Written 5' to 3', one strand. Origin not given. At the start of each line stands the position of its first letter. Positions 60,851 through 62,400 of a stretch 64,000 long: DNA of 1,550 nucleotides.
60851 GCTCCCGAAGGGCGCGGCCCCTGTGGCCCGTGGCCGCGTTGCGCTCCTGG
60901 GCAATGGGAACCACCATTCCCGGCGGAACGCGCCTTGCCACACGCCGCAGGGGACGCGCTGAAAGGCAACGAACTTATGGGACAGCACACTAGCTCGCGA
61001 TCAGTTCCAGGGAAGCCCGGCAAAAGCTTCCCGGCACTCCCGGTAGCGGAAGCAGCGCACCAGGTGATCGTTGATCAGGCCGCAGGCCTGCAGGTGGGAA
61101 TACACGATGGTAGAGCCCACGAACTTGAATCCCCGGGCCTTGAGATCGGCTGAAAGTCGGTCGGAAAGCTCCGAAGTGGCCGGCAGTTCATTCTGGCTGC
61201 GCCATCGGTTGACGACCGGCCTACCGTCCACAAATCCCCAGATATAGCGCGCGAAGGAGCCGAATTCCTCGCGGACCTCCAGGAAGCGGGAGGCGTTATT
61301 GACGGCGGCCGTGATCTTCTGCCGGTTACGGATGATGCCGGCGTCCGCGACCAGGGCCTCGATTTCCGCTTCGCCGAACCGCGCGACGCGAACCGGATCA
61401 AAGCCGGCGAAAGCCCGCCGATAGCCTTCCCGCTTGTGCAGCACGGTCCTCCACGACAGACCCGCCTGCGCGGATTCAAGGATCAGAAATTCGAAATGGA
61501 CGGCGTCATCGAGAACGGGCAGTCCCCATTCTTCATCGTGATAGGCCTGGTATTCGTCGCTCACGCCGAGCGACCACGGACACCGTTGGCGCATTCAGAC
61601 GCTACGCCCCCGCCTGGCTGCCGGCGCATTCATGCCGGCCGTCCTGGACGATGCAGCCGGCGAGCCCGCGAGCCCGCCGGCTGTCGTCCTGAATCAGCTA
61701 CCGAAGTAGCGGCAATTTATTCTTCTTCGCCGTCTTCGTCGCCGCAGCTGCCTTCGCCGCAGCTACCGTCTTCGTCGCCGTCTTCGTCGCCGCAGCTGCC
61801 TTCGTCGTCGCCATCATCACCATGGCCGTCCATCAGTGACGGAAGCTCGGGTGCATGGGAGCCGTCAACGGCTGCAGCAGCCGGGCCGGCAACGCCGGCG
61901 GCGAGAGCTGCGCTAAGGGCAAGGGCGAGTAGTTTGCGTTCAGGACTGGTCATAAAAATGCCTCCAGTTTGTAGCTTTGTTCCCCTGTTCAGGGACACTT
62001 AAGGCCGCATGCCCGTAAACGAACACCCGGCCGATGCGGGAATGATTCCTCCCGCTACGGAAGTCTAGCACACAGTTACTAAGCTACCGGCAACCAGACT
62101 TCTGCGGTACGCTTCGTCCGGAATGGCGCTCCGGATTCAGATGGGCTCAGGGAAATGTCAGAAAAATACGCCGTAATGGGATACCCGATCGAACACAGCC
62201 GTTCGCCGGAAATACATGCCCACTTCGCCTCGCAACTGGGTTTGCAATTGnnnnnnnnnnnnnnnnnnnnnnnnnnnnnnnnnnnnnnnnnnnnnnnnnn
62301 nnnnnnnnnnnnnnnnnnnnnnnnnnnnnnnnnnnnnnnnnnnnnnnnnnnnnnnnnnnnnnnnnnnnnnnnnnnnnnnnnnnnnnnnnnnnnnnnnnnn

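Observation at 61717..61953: Orphan small secreted peptide with three (E/D)GSCG repeats in a His/Asp/Glu-rich tail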

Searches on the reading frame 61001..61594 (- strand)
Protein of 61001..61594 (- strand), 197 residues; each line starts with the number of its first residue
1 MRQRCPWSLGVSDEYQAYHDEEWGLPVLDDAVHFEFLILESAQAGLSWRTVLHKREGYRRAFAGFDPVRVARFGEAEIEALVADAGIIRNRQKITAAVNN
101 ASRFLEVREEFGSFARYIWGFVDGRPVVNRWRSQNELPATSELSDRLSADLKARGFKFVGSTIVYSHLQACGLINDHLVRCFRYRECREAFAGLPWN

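Call 31: find_encoding_contigs(protein=window:61001-61594:-, flank=2000, max_places=10)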
Protein window:61001-61594:- (197 aa): 2 contigs read that carry it; 1 place shown.
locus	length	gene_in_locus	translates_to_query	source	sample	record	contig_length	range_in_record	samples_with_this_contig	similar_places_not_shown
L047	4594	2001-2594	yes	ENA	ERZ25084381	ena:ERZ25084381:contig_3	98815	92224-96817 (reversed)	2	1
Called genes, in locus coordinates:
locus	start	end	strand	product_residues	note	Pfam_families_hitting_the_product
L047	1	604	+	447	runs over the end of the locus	PF01262:AlaDh_PNT_C (faint), PF07992:Pyr_redox_2, PF12831:FAD_oxidored, PF13738:Pyr_redox_3, PF00070:Pyr_redox, PF02852:Pyr_redox_dim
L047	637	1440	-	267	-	PF08501:Shikimate_dh_N, PF01488:Shikimate_DH, PF18317:SDH_C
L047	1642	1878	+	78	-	-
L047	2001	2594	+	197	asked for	PF03352:Adenine_glyco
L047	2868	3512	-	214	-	PF05719:GPP34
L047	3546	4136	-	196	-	PF01300:Sua5_yciO_yrdC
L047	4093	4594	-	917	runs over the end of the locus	PF01751:Toprim, PF01131:Topoisom_bac, PF13368:Toprim_C_rpt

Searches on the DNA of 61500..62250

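Call 36: search_rna_families(source=window, start=61500, end=62250, threshold=evalue, max_evalue=10)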
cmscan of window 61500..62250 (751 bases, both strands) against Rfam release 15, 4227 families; matches with E-value up to 10: 7.
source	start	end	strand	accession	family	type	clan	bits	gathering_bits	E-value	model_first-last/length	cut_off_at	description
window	61651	61715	-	RF01811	PtaRNA1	Gene; antitoxin;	-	17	47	1.3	1-72/72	no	Plasmid transferred anti-sense RNA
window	61646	61690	-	RF03240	MIR5534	Gene; miRNA;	-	16.7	79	3.4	1-102/102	no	MIR5534 microRNA precursor family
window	61632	61778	-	RF02225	sX6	Gene; sRNA;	-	15.8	40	0.09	1-342/342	no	Proteobacterial sRNA sX6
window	61647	61746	+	RF01059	mir-598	Gene; miRNA;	-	15.1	69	5.3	1-80/80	no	mir-598 microRNA precursor family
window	61676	61731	-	RF01122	sR39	Gene; snRNA; snoRNA; CD-box;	-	14.3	50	0.58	1-56/56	no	Small nucleolar RNA sR39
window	61646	61689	-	RF04141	MIR8622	Gene; miRNA;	-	13.6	197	7.3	1-212/212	no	MIR8622 microRNA precursor family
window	61767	61824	-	RF01139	sR2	Gene; snRNA; snoRNA; CD-box;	-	12.1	42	5.8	1-57/57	no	Small nucleolar RNA sR2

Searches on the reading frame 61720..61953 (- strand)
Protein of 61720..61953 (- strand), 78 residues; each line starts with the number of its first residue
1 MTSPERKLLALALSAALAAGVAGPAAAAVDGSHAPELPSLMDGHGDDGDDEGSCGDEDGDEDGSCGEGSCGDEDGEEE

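Call 3: search_protein_families(library=ncbifam, proteins=[window:61720-61953:-], max_evalue=10)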
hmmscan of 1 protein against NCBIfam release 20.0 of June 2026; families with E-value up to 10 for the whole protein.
seq(78 aa): 2 families
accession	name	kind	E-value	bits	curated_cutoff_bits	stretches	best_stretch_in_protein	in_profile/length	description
NF050137.2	KCGExKCG_twice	domain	0.0015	18.2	19.5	1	51-72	6-28/29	HvfA family oxazolone/thioamide-modified RiPP metallophore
NF041538.1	PEP_EDSA_1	subfamily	0.93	9.1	100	1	7-29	2-24/307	EDSAP-1 family PEP-CTERM protein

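Call 4: search_protein_families(library=pfam, proteins=[window:61720-61953:-], max_evalue=10)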
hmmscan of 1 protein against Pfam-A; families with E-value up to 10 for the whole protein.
seq(78 aa): 0 families

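Call 7: find_homologous_proteins(query=window:61720-61953:-, max_evalue=0.01)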
Query seq(78 aa) (78 aa): 23 proteins with E <= 0.01 among 564 candidates.
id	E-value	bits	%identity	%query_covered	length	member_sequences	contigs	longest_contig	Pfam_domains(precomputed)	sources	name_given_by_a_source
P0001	3.4e-31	125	87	100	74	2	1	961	-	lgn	-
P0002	9.1e-31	123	83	100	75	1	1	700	-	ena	-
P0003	1.1e-29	120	84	90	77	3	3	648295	-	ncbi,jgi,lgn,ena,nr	ncbi:MAG: hypothetical protein OXC70_02200 [Gammaproteobacteria bacterium]|nr:hypothetical protein [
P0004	1.1e-29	120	84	90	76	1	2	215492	-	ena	-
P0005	1.2e-29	120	86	95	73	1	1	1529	-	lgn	-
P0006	2.4e-29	119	85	95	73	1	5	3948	-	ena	-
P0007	4.8e-29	118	86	95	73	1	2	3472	-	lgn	-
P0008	5.8e-29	118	84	90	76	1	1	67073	-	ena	-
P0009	9.1e-29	117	83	99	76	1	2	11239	-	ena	-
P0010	1.1e-28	117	98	58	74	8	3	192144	-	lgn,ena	-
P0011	3.2e-28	115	87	100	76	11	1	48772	-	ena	-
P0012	3.8e-28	115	89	58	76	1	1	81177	-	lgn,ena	-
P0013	1.1e-27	114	98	58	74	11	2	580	-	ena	-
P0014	3.3e-27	112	100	58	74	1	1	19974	-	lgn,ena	-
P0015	4.8e-27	111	79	99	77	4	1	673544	-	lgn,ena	-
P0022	6.5e-18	82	66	100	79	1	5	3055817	-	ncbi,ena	-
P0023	4.0e-6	45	89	12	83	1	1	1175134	-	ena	-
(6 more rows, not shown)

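Call 9: find_encoding_contigs(protein=P0022, flank=10000, max_places=3)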
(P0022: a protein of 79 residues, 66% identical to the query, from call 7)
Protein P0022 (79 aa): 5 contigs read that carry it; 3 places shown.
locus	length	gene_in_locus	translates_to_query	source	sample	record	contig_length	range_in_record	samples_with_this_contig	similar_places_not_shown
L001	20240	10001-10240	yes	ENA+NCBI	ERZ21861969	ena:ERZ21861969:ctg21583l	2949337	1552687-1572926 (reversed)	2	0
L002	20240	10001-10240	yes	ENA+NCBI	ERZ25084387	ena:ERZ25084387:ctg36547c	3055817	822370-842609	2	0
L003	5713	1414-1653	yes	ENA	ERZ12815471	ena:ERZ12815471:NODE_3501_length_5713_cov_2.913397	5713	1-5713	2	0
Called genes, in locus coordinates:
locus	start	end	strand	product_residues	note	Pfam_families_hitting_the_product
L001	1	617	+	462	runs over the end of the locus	PF02874:ATP-synt_ab_N, PF00006:ATP-synt_ab, PF22919:ATP-synt_VA_C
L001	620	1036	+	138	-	PF02823:ATP-synt_DE_N, PF00401:ATP-synt_DE (weak)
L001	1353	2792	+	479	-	PF01425:Amidase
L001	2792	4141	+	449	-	PF00483:NTP_transferase, PF01128:IspD, PF02348:CTP_transf_3 (faint), PF12804:NTP_transf_3, PF25084:LbH_EIF2B (faint), PF25087:GMPPB_C (weak), PF00132:Hexapep, PF14602:Hexapep_2 (weak)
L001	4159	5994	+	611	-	PF13522:GATase_6, PF13537:GATase_7, PF01380:SIS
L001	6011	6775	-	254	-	PF03372:Exo_endo_phos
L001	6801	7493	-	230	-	PF01557:FAA_hydrolase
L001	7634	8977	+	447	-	PF00890:FAD_binding_2 (faint), PF01134:GIDA (faint), PF01262:AlaDh_PNT_C (faint), PF07992:Pyr_redox_2, PF12831:FAD_oxidored, PF13738:Pyr_redox_3, PF00070:Pyr_redox, PF02852:Pyr_redox_dim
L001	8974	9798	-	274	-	PF08501:Shikimate_dh_N, PF01488:Shikimate_DH, PF18317:SDH_C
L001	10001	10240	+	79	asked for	-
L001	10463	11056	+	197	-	PF03352:Adenine_glyco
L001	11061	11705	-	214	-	PF05719:GPP34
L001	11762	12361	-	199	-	PF01300:Sua5_yciO_yrdC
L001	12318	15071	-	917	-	PF01751:Toprim, PF01131:Topoisom_bac, PF13368:Toprim_C_rpt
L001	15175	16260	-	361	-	PF02481:DNA_processg_A, PF17782:WHD_DprA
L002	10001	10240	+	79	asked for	-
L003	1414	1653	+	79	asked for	-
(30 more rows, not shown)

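Call 10: find_encoding_contigs(protein=P0003, flank=10000, max_places=3)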
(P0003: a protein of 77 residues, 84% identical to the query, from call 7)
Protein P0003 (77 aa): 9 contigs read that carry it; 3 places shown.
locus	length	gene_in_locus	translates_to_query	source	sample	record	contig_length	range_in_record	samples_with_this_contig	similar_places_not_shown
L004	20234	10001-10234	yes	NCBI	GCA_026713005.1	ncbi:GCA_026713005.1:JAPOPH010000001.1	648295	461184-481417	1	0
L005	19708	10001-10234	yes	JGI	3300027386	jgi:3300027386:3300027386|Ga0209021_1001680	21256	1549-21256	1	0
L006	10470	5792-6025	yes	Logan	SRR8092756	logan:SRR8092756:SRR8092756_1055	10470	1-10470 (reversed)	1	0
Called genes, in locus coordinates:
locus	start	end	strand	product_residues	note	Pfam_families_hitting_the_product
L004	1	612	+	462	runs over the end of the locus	PF02874:ATP-synt_ab_N, PF00006:ATP-synt_ab, PF22919:ATP-synt_VA_C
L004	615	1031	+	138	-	PF02823:ATP-synt_DE_N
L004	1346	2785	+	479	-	PF01425:Amidase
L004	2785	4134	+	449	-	PF00483:NTP_transferase, PF01128:IspD, PF12804:NTP_transf_3, PF25084:LbH_EIF2B (faint), PF25087:GMPPB_C (weak), PF00132:Hexapep, PF14602:Hexapep_2 (weak)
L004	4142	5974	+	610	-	PF13230:GATase_4 (weak), PF13522:GATase_6, PF13537:GATase_7, PF01380:SIS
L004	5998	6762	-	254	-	PF03372:Exo_endo_phos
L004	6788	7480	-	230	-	PF01557:FAA_hydrolase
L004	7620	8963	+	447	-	PF01262:AlaDh_PNT_C (faint), PF07992:Pyr_redox_2, PF12831:FAD_oxidored, PF13450:NAD_binding_8 (weak), PF13738:Pyr_redox_3, PF00070:Pyr_redox, PF02852:Pyr_redox_dim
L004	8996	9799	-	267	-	PF08501:Shikimate_dh_N, PF01488:Shikimate_DH, PF18317:SDH_C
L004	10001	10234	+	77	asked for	-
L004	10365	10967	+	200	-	PF03352:Adenine_glyco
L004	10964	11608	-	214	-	PF05719:GPP34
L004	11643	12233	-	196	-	PF01300:Sua5_yciO_yrdC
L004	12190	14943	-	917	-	PF01751:Toprim, PF01131:Topoisom_bac, PF13368:Toprim_C_rpt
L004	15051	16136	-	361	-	PF02481:DNA_processg_A, PF17782:WHD_DprA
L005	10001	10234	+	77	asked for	-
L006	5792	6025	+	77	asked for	-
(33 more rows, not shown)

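Call 22: find_related_loci(query=A1, collection=genome_contigs, flank=10000)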
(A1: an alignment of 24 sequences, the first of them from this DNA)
Query A1 (78 aa) in genome_contigs; peptide patterns used: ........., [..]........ (x = any residue, [..] = any of these).
309 stretches matched a pattern; 39 encode a relative of the query (tblastn E <= 1e-3); 39 distinct loci.
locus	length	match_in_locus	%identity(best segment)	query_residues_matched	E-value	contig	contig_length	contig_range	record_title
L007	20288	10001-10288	41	4-78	3e-9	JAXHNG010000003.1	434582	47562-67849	MAG: Lysobacterales bacterium isolate Salar_de_Ascotan_soil_MAG_ASO79 contig_4599_polypolish, whole genome shotgun seque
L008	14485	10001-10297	43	4-77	4e-9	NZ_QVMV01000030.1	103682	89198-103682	Wenzhouxiangella sp. 15190 54, whole genome shotgun sequence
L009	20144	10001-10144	59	35-77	4e-9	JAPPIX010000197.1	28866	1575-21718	MAG: Gammaproteobacteria bacterium isolate RHO2_bin_33 NODE_2295_length_28866_cov_8.657214, whole genome shotgun sequenc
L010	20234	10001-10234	95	1-78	7e-9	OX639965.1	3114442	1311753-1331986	MAG: uncultured Gammaproteobacteria bacterium isolate 3ffbc19d-36f3-4bc2-89c8-cf5f95be8bae genome assembly, chromosome:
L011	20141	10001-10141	60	35-77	1e-8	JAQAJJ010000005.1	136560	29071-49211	MAG: Candidatus Azophilus lithoversatilis isolate peze_46 Seq5, whole genome shotgun sequence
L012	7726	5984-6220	42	5-72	1e-8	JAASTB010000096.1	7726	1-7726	MAG: Wenzhouxiangella sp. isolate KhS_metabat.34 KhS_C4997, whole genome shotgun sequence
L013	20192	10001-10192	61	1-70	2e-8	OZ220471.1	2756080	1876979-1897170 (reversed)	MAG: Gammaproteobacteria bacterium isolate 961c4e6d-ccbe-457b-895d-349417bac2fb genome assembly, chromosome: 1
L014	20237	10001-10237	42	5-72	2e-8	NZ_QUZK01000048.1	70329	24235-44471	Wenzhouxiangella sediminis strain XDB06 106, whole genome shotgun sequence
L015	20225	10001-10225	47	2-72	5e-8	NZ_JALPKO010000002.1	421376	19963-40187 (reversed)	Methylonatrum kenyense strain AMT 1 2, whole genome shotgun sequence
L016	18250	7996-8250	41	5-78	2e-8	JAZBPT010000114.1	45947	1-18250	MAG: Wenzhouxiangella sp. isolate bin.173 k117_2539482, whole genome shotgun sequence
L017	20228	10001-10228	82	1-77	7e-8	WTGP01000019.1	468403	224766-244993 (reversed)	MAG: Gammaproteobacteria bacterium isolate CO36388bin_2 NODE_3_length_468403_cov_65.676350, whole genome shotgun sequenc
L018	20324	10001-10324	38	5-78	7e-8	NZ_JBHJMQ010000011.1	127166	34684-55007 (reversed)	Wenzhouxiangella sp. EGI_FJ10305 NODE_11_length_127166_cov_380.731488, whole genome shotgun sequence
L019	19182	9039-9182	57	35-77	2e-7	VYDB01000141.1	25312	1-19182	MAG: Gammaproteobacteria bacterium isolate SB0675_bin_3 NODE_865_length_25312_cov_13.770994, whole genome shotgun sequen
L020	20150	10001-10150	53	35-74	2e-7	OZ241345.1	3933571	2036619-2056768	MAG: Pseudomonadales bacterium isolate 4a85dd4c-a535-4248-8c5e-d18cad30f1e2 genome assembly, chromosome: 1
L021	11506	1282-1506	41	5-72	7e-7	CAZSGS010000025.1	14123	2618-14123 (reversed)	MAG TPA_asm: uncultured Wenzhouxiangella sp. isolate SRP332253_co1_189 genome assembly, contig: NODE_7245_length_14123_c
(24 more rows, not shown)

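Call 23: find_encoding_contigs(protein=P0023, flank=10000, max_places=2)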
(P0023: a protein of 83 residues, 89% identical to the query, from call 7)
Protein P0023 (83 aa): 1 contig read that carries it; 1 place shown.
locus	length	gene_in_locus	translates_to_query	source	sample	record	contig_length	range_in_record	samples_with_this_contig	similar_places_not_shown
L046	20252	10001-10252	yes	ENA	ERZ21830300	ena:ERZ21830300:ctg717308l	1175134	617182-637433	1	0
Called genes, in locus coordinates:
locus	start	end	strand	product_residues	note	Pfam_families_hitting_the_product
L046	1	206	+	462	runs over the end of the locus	PF02874:ATP-synt_ab_N, PF00006:ATP-synt_ab, PF22919:ATP-synt_VA_C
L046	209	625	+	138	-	PF02823:ATP-synt_DE_N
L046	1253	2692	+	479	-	PF01425:Amidase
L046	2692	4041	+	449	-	PF00483:NTP_transferase, PF01128:IspD, PF12804:NTP_transf_3, PF25084:LbH_EIF2B (faint), PF25087:GMPPB_C (weak), PF00132:Hexapep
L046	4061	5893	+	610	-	PF13230:GATase_4 (weak), PF13522:GATase_6, PF13537:GATase_7, PF01380:SIS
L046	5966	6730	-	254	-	PF03372:Exo_endo_phos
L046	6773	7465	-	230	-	PF01557:FAA_hydrolase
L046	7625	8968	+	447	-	PF00890:FAD_binding_2 (weak), PF01262:AlaDh_PNT_C (faint), PF07992:Pyr_redox_2, PF12831:FAD_oxidored, PF13738:Pyr_redox_3, PF00070:Pyr_redox, PF02852:Pyr_redox_dim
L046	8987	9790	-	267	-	PF08501:Shikimate_dh_N, PF01488:Shikimate_DH, PF03435:Sacchrp_dh_NADP (weak), PF18317:SDH_C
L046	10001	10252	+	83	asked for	-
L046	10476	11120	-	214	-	PF05719:GPP34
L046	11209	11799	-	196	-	PF01300:Sua5_yciO_yrdC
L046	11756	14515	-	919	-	PF01751:Toprim, PF01131:Topoisom_bac, PF13368:Toprim_C_rpt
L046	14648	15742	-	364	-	PF02481:DNA_processg_A, PF17782:WHD_DprA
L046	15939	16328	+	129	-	PF01327:Pep_deformylase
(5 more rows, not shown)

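Call 41: search_protein_families(library=ncbifam, alignment_id=A3, max_evalue=1)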
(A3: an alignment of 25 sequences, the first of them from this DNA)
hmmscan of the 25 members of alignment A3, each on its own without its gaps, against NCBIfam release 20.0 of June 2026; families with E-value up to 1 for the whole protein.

A. member 1, seq(78 aa): 2 families
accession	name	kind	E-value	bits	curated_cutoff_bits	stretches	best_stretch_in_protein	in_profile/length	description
NF050137.2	KCGExKCG_twice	domain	0.0015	18.2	19.5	1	51-72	6-28/29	HvfA family oxazolone/thioamide-modified RiPP metallophore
NF041538.1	PEP_EDSA_1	subfamily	0.93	9.1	100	0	7-29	2-24/307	EDSAP-1 family PEP-CTERM protein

B. families by the number of members that match (of 25 scanned): 11 families
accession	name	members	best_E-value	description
NF050137.2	KCGExKCG_twice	24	7.1e-26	HvfA family oxazolone/thioamide-modified RiPP metallophore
NF050188.1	OxThioModRiPPHvfA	19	1.6e-37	oxazolone/thioamide-modified RiPP metallophore HvfA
NF041538.1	PEP_EDSA_1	3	0.66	EDSAP-1 family PEP-CTERM protein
NF007769.1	PRK10455.1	2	0.025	ATP-independent periplasmic protein-refolding chaperone Spy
NF043072.1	GAS_sig_Nterm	1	0.067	SpoV family signaling peptide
NF041742.1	WGxxGxxG_fam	1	0.11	WGxxGxxG family protein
NF045643.1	ImmsucRedBhcD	1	0.17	iminosuccinate reductase BhcD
NF033807.0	CopL_fam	1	0.18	CopL family metal-binding regulatory protein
NF002338.0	PRK01294.1-6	1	0.24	lipase secretion chaperone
NF038083.1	CU044_5270_fam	1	0.25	CU044_5270 family protein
TIGR02184.2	Myco_arth_vir_N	1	0.33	MspA/MspB/MIB-like signal-anchor domain-contatining protein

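Call 50: predict_structure(alignment_id=A1)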
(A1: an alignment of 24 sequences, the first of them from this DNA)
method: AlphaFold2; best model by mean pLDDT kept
length: 78 residues; sequences in the alignment: 24
mean_pLDDT: 62.5   pTM: 0.24
mean pLDDT of the five models: 62.5, 58.6, 56.6, 55.7, 55.2
residues with pLDDT >= 90: 0; 70-90: 14; 50-70: 59; < 50: 5
segments of 3 or more residues with pLDDT < 50: none
pLDDT, mean of each block of 10 residues (from residue 1): 76 74 51 60 63 59 60 56
secondary structure, 60 per line:
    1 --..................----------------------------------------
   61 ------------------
elements in order: H3-20

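Call 51: search_protein_representatives(alignment_id=A1)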
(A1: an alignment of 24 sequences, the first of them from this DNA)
Query: 24 sequences, 76 profile positions. Proteins with E-value up to 0.001 (for the whole library): 14; up to 1e-10: 2; up to 1e-30: 1. The best 14 are listed.
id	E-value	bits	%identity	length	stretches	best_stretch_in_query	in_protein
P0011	1.1e-37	144.3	-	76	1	1-75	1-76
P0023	6.6e-18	80.9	-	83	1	1-75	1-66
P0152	1.1e-07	48.2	-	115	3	11-75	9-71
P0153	1.7e-06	44.4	-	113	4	15-75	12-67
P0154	4.3e-06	43.1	-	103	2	6-73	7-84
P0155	5.1e-06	42.8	-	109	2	2-75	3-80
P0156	3.5e-05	40.2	-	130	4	2-75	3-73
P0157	6.0e-05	39.4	-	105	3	1-75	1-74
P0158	8.7e-05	38.9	-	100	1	10-74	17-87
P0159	2.2e-04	37.6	-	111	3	9-74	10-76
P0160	3.7e-04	36.9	-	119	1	7-74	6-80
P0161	4.3e-04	36.7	-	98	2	7-75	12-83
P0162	6.3e-04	36.1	-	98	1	7-75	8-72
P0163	8.8e-04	35.7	-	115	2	7-74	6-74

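Call 53: find_encoding_contigs(protein=P0160, flank=6000, max_places=3)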
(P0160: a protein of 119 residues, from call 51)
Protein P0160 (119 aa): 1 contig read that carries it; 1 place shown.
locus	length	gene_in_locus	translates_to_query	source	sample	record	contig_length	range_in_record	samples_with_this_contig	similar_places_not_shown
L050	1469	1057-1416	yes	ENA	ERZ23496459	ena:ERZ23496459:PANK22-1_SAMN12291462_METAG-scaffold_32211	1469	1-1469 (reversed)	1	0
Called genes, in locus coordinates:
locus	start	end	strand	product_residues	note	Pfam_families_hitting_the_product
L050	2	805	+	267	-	?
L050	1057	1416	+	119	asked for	-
